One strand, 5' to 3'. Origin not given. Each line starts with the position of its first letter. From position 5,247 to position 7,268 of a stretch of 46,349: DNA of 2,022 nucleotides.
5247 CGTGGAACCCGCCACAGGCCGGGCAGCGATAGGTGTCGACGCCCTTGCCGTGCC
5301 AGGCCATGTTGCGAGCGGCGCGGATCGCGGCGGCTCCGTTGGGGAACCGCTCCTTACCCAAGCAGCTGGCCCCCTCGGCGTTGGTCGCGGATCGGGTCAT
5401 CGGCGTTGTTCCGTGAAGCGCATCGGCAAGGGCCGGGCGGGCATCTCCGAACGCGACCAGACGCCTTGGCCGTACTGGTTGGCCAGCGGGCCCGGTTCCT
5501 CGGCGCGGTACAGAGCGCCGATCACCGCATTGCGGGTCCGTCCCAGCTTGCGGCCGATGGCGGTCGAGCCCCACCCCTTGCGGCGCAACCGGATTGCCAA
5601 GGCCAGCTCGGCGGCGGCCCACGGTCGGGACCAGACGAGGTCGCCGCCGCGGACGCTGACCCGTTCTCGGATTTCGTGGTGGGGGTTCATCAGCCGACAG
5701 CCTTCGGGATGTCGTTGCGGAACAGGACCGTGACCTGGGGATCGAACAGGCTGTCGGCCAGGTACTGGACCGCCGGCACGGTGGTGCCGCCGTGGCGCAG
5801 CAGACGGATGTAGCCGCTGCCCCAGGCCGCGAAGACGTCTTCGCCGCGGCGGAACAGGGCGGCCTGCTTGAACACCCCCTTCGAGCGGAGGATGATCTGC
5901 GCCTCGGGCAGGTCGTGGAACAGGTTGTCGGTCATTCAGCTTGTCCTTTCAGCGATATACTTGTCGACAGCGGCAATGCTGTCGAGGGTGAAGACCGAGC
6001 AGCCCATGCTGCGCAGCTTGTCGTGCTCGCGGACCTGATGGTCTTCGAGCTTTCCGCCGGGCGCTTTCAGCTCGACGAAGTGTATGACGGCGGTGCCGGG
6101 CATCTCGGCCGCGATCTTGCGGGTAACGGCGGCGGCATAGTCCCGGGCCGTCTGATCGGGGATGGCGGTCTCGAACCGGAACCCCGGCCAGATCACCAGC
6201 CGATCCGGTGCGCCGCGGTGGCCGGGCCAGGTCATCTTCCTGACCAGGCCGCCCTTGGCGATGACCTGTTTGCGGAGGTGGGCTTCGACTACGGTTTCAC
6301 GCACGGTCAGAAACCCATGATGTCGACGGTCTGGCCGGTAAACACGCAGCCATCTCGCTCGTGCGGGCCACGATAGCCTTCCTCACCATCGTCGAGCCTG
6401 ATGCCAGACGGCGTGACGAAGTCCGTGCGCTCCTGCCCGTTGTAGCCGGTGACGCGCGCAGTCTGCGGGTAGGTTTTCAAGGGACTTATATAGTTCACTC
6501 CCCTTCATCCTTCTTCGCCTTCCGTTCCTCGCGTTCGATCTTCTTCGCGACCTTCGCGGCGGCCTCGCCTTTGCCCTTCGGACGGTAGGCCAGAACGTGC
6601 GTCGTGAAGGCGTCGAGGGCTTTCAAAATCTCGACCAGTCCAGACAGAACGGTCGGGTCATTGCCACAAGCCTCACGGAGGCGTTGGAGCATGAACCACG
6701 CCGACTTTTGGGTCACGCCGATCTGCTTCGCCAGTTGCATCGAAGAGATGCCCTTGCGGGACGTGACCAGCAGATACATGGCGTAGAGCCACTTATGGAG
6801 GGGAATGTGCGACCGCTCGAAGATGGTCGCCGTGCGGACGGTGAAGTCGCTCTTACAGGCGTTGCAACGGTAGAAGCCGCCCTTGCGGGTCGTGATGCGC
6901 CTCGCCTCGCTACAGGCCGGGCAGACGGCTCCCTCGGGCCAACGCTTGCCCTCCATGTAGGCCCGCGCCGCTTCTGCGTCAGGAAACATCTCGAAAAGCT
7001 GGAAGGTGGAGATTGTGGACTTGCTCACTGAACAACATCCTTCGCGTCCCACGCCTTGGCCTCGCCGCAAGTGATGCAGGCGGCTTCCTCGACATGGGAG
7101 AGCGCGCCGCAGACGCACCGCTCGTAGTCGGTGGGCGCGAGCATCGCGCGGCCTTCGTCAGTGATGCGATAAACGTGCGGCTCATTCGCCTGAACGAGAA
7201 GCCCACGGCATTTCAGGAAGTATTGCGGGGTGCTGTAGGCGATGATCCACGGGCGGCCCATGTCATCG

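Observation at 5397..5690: Truncated GcrA-like regulator, suggesting hijack of the methylation-dependent host cell-cycle circuit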

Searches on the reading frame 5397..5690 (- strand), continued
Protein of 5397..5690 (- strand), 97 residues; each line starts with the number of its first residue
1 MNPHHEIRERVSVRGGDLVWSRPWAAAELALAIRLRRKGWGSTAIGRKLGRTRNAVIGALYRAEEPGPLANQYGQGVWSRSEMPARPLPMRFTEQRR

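Call 84: search_protein_families(library=ncbifam, proteins=[P0002, P0009], max_evalue=0.01)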
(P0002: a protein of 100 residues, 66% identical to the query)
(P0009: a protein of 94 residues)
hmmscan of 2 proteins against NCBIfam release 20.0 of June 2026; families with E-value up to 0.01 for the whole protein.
P0002 (100 aa): 1 family
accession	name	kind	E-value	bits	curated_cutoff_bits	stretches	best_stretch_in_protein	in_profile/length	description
NF050816.1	sig70cofacGcrA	equivalog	0.00052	20.4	280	1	24-72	3-52/173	cell cycle sigma 70 cofactor GcrA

P0009 (94 aa): 0 families

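Call 90: fold_search(model_id=the predicted structure, library=viral)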
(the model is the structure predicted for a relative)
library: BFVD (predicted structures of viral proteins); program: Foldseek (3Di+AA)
matches with E <= 10: 1412; with E <= 0.001: 0
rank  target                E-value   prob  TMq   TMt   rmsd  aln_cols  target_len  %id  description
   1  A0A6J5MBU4            3.1e-03  1.00  0.50  0.32   6.8        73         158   33  GcrA cell cycle regulator [uncultured Caudovirales phage]
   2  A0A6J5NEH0            3.3e-03  1.00  0.45  0.23   8.4        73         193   27  GcrA cell cycle regulator [uncultured Caudovirales phage]
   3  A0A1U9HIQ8            1.3e-02  1.00  0.51  0.20   4.2        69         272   30  (no name in the UniProt tables at hand)
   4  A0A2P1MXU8            1.4e-02  1.00  0.42  0.12   0.4        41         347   34  Uncharacterized protein [Staphylococcus phage phiSA_BS1]
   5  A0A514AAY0            1.5e-02  1.00  0.44  0.41   0.5        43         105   37  (no name in the UniProt tables at hand)
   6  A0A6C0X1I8            2.1e-02  1.00  0.43  0.38   1.8        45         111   31  GcrA-like cell cycle regulator [Brucella phage EF4]
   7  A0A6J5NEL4            2.7e-02  1.00  0.43  0.19   2.0        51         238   33  GcrA cell cycle regulator [uncultured Caudovirales phage]
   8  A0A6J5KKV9            2.7e-02  0.99  0.45  0.24   8.0        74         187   23  GcrA cell cycle regulator [uncultured Caudovirales phage]
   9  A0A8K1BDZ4            2.8e-02  1.00  0.45  0.20   4.5        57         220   30  (no name in the UniProt tables at hand)
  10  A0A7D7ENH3            2.8e-02  1.00  0.41  0.71   1.9        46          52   43  Uncharacterized protein [Pseudomonas phage Persinger]
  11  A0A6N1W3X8            3.2e-02  1.00  0.47  0.58   2.8        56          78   21  (no name in the UniProt tables at hand)
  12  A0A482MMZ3            4.8e-02  1.00  0.48  0.15   2.3        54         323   17  Endonuclease [Burkholderia phage BcepSauron]
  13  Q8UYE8                5.5e-02  1.00  0.37  0.43   9.2        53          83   21  Resolvase HTH domain-containing protein [Sulfolobus islandicus rod-shaped virus 2]
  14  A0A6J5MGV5            5.5e-02  0.99  0.55  0.18   9.6        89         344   19  GcrA cell cycle regulator [uncultured Caudovirales phage]
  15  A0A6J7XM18            5.8e-02  1.00  0.46  0.30   4.9        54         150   15  Mor transcription activator [uncultured Caudovirales phage]
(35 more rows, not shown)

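Call 93: find_encoding_contigs(protein=window:5397-5690:-, flank=1000, max_places=3)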
Protein window:5397-5690:- (97 aa): 3 contigs read that carry it; 1 place shown.
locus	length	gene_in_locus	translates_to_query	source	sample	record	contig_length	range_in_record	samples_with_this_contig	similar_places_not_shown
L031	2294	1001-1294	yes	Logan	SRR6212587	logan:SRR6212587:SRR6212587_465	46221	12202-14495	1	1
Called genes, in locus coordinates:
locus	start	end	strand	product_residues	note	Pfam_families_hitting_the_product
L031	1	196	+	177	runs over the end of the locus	PF12760:Zn_ribbon_IS1595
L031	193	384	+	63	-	-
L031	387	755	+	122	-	-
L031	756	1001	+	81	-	-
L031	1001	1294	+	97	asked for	-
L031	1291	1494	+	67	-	-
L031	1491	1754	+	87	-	-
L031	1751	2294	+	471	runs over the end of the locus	PF00176:SNF2-rel_dom (faint)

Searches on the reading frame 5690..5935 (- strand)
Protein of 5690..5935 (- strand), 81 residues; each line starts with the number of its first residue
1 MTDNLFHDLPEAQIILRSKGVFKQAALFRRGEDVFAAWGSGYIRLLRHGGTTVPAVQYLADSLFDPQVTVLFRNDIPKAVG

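Call 18: search_protein_families(library=phrogs, proteins=[window:5690-5935:-], max_evalue=0.001)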
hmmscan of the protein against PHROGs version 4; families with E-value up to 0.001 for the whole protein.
window:5690-5935:- (81 aa): 0 families

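Call 35: search_protein_families(library=pfam, proteins=[window:5690-5935:-], max_evalue=0.001)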
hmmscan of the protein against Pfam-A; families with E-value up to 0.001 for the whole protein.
window:5690-5935:- (81 aa): 0 families

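Call 84: search_protein_families(library=ncbifam, proteins=[window:5690-5935:-], max_evalue=0.01)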
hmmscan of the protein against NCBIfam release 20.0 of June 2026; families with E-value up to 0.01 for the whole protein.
window:5690-5935:- (81 aa): 0 families

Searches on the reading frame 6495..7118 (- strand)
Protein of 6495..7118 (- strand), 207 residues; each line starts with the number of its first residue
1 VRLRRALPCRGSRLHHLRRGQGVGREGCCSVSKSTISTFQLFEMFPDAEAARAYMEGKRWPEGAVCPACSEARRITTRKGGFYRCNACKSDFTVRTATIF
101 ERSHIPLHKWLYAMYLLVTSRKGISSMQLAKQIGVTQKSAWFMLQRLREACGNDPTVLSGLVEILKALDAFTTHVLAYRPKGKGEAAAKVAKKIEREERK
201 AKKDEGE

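Call 18: search_protein_families(library=phrogs, proteins=[window:6495-7118:-], max_evalue=0.001)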
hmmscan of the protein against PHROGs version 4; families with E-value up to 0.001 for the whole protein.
window:6495-7118:- (207 aa): 1 family
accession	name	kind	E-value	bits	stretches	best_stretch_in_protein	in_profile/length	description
phrog_25593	-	unknown function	8.8e-26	91.8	1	34-200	12-174/344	-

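Call 35: search_protein_families(library=pfam, proteins=[window:6495-7118:-], max_evalue=0.001)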
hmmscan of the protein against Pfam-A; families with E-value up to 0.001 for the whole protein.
window:6495-7118:- (207 aa): 1 family
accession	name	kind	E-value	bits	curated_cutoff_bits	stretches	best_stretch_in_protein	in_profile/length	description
PF12760.12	Zn_ribbon_IS1595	-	7.7e-11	42.2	25.4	1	47-89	2-44/46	Transposase zinc-ribbon domain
